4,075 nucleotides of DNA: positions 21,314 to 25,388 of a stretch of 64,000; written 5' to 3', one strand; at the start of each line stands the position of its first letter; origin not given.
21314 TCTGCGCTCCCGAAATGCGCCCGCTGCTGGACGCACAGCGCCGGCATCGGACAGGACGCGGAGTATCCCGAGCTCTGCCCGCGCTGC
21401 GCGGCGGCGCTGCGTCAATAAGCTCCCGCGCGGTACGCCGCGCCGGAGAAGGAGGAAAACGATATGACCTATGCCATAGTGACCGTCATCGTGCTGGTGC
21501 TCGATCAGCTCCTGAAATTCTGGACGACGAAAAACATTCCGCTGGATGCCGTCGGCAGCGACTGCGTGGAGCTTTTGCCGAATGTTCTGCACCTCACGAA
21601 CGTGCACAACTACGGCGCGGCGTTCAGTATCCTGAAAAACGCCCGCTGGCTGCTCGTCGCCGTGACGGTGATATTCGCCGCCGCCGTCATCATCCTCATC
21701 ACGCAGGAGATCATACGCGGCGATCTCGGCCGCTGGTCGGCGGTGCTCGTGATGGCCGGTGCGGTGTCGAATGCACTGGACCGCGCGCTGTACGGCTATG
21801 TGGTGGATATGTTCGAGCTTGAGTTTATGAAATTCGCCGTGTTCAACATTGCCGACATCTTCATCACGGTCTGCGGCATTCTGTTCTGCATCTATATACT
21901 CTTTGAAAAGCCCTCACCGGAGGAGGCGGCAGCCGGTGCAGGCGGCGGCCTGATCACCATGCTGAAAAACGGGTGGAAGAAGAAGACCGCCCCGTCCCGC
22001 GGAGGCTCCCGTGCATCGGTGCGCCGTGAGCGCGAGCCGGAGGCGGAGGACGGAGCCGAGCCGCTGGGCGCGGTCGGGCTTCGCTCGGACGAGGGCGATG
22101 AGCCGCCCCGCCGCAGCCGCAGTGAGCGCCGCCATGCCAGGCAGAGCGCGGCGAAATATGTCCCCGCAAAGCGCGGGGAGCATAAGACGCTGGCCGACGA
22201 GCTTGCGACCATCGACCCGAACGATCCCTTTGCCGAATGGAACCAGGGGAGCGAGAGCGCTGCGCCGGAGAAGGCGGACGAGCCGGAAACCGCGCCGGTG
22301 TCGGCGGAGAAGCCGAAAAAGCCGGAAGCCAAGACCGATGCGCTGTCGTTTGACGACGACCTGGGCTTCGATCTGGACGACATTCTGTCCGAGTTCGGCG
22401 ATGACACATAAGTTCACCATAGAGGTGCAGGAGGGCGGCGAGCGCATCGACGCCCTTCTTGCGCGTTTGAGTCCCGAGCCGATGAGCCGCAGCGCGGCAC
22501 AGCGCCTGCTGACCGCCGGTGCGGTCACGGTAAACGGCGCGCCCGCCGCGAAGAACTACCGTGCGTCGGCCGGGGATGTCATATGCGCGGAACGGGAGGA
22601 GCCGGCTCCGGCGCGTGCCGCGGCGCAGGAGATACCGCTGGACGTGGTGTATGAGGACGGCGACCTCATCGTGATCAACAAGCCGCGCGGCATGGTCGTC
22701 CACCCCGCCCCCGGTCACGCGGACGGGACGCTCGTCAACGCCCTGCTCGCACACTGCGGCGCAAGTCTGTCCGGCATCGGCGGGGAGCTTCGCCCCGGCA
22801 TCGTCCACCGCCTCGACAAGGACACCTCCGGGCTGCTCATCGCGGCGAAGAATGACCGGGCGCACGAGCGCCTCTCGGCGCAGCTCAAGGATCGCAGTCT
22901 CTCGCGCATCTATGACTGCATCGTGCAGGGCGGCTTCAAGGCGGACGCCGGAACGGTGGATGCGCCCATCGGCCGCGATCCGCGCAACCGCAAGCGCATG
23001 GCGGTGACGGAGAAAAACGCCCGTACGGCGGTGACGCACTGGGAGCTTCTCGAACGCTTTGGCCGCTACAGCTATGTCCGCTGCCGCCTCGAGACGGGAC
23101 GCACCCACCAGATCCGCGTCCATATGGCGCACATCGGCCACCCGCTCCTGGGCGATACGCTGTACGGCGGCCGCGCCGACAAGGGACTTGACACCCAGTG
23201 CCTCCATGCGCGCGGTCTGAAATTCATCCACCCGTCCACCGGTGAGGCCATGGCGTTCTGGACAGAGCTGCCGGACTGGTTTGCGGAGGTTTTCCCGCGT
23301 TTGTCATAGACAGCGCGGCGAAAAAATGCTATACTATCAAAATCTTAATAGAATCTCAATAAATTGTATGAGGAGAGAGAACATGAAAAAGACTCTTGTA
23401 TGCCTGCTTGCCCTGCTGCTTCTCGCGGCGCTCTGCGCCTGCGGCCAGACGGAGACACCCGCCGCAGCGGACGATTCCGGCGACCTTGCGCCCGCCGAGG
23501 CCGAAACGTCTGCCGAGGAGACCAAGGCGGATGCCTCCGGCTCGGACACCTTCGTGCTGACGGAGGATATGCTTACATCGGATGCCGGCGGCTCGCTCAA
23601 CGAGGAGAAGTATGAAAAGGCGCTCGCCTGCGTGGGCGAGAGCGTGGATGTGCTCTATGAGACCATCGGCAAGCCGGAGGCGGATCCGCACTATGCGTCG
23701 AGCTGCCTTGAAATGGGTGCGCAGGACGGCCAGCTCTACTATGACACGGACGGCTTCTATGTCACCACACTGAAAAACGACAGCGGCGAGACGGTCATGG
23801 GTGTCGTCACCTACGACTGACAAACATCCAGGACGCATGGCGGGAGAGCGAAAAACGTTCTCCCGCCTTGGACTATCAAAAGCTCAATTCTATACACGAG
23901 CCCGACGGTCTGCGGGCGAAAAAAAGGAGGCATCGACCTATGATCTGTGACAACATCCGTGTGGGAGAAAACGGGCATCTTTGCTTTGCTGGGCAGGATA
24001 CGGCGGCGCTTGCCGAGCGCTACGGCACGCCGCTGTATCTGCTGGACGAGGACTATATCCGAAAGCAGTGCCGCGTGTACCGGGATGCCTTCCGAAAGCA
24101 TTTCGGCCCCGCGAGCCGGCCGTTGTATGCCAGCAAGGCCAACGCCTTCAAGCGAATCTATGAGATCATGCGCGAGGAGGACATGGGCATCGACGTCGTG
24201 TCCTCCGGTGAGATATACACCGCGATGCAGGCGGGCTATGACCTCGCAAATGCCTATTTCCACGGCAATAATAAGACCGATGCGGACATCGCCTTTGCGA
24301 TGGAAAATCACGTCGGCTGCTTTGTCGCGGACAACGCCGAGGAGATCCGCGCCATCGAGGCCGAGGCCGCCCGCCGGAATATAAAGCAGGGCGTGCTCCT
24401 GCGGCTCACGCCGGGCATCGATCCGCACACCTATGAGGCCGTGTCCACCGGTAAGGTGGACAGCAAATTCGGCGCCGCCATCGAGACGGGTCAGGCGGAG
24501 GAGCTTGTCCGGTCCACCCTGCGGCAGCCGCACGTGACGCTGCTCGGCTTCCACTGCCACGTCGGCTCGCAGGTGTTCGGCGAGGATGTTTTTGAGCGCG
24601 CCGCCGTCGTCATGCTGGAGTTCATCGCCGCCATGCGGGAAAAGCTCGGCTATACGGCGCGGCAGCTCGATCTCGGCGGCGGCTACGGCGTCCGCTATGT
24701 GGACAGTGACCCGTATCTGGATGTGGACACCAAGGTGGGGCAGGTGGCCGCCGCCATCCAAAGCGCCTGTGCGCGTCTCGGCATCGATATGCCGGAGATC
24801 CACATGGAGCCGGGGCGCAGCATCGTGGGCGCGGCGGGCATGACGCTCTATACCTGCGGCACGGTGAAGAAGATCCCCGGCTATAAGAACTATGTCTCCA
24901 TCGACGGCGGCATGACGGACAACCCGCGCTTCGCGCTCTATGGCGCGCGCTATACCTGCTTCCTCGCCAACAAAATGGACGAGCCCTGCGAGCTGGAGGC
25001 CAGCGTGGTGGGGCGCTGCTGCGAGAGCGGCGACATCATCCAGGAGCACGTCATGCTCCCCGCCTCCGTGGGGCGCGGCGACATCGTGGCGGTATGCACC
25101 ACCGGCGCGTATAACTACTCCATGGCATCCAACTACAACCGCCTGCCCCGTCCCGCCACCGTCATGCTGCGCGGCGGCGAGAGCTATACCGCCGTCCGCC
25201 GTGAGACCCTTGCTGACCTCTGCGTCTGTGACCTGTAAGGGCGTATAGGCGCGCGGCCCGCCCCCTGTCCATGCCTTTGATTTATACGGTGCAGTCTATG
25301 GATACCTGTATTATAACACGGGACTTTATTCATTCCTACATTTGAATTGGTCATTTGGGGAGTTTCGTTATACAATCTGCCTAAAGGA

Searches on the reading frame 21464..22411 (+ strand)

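Call 54: search_protein_families(library=pfam, proteins=[window:21464-22411:+], max_evalue=0.00001)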
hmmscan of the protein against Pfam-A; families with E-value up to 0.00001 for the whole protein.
window:21464-22411:+ (315 aa): 1 family
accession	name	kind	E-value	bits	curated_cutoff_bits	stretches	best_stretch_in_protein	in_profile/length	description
PF01252.23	Peptidase_A8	-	2.8e-34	118.8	25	1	7-147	2-142/142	Signal peptidase (SPase) II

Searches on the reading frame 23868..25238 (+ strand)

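Call 54: search_protein_families(library=pfam, proteins=[window:23868-25238:+], max_evalue=0.00001)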
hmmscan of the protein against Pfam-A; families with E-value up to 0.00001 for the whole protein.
window:23868-25238:+ (456 aa): 2 families
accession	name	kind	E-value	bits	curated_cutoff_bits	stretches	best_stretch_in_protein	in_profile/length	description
PF02784.22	Orn_Arg_deC_N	-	6.5e-55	186.6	23.4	1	64-320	4-246/247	Pyridoxal-dependent decarboxylase, pyridoxal binding domain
PF00278.28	Orn_DAP_Arg_deC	-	9.6e-14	51.9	23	1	279-413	5-95/95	Pyridoxal-dependent decarboxylase, C-terminal sheet domain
